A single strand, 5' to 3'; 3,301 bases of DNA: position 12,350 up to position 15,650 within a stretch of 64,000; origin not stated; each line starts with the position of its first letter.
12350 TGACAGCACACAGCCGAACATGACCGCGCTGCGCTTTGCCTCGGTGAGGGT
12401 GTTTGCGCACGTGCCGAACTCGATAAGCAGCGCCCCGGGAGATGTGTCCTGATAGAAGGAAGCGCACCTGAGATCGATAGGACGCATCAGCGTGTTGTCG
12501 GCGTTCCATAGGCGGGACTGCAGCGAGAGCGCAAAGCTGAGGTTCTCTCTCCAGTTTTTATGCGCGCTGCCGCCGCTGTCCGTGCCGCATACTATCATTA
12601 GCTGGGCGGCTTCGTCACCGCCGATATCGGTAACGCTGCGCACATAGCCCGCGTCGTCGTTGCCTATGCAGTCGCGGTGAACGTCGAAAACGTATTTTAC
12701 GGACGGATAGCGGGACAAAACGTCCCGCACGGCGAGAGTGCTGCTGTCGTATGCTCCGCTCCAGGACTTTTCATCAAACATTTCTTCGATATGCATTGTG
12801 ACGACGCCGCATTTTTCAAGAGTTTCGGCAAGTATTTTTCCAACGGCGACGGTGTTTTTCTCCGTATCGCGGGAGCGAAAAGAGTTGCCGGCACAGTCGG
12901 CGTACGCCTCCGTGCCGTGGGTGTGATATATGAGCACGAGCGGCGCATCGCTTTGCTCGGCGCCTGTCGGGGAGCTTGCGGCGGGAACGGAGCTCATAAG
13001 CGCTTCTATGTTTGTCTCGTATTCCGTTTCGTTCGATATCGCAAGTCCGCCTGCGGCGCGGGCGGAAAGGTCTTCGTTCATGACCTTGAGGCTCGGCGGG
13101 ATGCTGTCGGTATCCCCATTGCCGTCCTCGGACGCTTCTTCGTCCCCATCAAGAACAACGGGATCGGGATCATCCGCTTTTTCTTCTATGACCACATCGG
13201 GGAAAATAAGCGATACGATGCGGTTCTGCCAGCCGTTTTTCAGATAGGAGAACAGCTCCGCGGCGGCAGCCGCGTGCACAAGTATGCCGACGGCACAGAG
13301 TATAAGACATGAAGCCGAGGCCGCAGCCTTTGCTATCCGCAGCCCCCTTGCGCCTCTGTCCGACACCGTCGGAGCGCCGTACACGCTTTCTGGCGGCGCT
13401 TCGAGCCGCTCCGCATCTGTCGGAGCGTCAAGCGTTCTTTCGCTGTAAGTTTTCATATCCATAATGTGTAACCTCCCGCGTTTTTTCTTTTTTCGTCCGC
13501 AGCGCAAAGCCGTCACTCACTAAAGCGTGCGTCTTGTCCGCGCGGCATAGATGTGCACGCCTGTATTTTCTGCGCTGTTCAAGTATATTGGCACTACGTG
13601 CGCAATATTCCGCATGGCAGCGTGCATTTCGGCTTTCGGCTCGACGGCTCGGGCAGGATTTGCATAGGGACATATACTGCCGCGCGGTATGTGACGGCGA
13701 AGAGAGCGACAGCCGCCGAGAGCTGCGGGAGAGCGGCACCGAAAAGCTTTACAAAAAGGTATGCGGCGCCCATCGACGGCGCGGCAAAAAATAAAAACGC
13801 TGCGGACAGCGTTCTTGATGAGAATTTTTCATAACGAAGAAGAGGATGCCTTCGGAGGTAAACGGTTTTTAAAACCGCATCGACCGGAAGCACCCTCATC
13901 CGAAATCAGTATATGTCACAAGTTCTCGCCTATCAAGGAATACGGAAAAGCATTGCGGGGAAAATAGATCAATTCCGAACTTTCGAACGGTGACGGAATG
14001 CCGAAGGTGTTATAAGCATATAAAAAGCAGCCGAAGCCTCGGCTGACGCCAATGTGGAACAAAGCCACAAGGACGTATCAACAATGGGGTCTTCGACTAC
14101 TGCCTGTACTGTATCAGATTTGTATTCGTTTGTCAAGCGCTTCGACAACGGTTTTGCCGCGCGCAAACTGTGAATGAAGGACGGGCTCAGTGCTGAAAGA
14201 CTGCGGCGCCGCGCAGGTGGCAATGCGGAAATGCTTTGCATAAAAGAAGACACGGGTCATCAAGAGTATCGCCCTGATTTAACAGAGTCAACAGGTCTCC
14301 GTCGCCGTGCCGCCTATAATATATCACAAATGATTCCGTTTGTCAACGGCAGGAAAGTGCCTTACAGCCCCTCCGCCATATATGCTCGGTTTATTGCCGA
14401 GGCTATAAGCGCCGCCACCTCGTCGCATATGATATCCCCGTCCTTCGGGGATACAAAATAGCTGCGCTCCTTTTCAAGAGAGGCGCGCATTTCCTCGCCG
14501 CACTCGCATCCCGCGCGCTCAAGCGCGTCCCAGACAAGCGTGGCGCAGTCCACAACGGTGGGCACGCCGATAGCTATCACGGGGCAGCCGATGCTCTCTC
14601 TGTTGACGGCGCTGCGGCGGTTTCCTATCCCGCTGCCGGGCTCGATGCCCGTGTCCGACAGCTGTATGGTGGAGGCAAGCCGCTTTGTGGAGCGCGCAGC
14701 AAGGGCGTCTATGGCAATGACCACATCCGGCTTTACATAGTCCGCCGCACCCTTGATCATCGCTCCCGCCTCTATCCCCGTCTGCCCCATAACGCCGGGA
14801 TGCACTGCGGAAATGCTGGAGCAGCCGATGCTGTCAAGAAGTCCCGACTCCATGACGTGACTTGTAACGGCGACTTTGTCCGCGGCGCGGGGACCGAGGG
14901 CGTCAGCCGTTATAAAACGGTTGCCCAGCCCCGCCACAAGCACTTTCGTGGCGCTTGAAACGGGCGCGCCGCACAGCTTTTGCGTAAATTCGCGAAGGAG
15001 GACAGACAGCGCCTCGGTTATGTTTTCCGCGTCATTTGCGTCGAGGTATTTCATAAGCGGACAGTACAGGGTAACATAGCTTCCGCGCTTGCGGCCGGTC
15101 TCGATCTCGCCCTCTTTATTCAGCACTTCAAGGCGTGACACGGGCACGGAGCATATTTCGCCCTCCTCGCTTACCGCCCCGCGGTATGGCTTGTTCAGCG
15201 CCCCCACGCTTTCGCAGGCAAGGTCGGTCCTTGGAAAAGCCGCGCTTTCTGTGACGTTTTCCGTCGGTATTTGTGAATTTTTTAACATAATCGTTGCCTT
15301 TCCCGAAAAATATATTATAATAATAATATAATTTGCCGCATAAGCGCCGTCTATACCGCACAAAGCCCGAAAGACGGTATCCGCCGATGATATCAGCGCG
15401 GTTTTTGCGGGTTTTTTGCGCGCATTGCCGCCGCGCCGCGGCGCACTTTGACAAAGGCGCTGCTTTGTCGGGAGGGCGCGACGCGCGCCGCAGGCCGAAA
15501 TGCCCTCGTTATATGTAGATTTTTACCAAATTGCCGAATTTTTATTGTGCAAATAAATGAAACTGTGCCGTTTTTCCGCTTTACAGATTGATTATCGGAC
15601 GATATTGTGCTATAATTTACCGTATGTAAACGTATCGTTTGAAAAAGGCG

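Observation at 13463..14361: Two orphan promoter-to-terminator units (candidate new ncRNAs) fill the gpr-spoIIP gap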

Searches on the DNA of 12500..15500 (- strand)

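Call 3: search_rna_families(source=window, start=12500, end=15500, threshold=evalue, max_evalue=10, show_alignments=3)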
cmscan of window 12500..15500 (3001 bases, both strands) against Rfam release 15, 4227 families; matches with E-value up to 10: 3.
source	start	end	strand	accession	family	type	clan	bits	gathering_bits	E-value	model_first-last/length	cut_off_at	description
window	13260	13295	-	RF02463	Ms_AS-1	Gene; sRNA;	-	16.2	37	6.1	56-91/98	no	Mycobacterium sRNA Ms_AS-1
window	12992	13081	-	RF01177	snR67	Gene; snRNA; snoRNA; CD-box;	CL00053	15.3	55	7.4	1-83/83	no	Small nucleolar RNA snR67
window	13731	13758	+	RF02914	DUF805b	Cis-reg;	CL00115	13.9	35.6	2.4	2-27/35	no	DUF805b RNA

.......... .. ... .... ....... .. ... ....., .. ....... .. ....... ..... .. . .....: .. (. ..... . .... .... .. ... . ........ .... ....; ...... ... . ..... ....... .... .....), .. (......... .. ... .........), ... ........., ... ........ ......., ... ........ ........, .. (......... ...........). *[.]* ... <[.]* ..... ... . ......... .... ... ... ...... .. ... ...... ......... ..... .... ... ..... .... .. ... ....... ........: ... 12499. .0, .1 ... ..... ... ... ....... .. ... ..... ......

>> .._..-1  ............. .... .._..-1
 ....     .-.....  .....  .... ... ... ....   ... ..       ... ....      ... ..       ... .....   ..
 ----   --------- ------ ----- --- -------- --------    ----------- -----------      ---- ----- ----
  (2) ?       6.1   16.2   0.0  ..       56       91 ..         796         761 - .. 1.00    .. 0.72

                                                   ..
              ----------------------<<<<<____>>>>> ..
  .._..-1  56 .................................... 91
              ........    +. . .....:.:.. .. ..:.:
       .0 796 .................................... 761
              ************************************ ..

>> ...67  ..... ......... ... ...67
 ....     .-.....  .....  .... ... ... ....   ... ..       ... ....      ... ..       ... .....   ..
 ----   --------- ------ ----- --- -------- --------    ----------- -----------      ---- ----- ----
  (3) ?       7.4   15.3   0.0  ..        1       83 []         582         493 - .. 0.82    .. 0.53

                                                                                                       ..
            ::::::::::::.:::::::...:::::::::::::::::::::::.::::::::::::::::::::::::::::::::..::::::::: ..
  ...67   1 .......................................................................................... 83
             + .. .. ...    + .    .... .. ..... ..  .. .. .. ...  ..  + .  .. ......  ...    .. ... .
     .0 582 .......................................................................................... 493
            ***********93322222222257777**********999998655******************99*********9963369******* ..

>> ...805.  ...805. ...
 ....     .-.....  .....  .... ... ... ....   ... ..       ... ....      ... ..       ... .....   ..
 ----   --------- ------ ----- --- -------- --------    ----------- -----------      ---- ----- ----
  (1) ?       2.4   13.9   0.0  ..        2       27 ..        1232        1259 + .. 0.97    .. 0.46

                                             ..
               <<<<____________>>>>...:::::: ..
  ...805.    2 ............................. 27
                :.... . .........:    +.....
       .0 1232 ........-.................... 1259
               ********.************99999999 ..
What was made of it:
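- On Any Rfam family (6S, tmRNA, SRP, RNase P, T-box, riboswitches, known sRNAs): No hit at E<=10 on the unit strand in 12500-15500 (call 3).
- Checked: No Rfam hit reaches E<=10 in the units (call 3).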

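Call 31: search_rna_families(sources=[L013, L012], threshold=evalue, max_evalue=5)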
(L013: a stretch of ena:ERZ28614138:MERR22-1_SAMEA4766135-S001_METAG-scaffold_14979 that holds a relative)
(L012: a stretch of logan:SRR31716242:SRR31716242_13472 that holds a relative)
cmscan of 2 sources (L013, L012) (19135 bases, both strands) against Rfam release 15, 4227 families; matches with E-value up to 5: 3.
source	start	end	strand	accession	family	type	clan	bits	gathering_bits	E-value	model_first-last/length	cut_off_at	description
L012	111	174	-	RF00005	tRNA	Gene; tRNA;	CL00001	39.6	29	2.2e-05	1-71/71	no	tRNA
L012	3528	3589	+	RF02676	Esr41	Gene; sRNA;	-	21.4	102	3.6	1-74/74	no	Enterohemorrhagic E. coli sRNA 41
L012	9804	9866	-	RF04180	BTnc231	Gene; sRNA;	-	19.5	80.4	4.5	72-154/154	5'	Bacteroides sRNA BTnc231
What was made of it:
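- On Any Rfam family (6S, tmRNA, SRP, RNase P, T-box, riboswitches, known sRNAs): Nothing at E<=5 in L012 or L013 (call 31).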

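Call 32: search_dna_similar(query=L013:4430-5840:+, collection=phages, mode=distant, max_evalue=0.01)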
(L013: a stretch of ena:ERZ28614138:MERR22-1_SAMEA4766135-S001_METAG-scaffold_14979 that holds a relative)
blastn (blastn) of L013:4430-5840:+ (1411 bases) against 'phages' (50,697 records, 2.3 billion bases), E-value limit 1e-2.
No match.
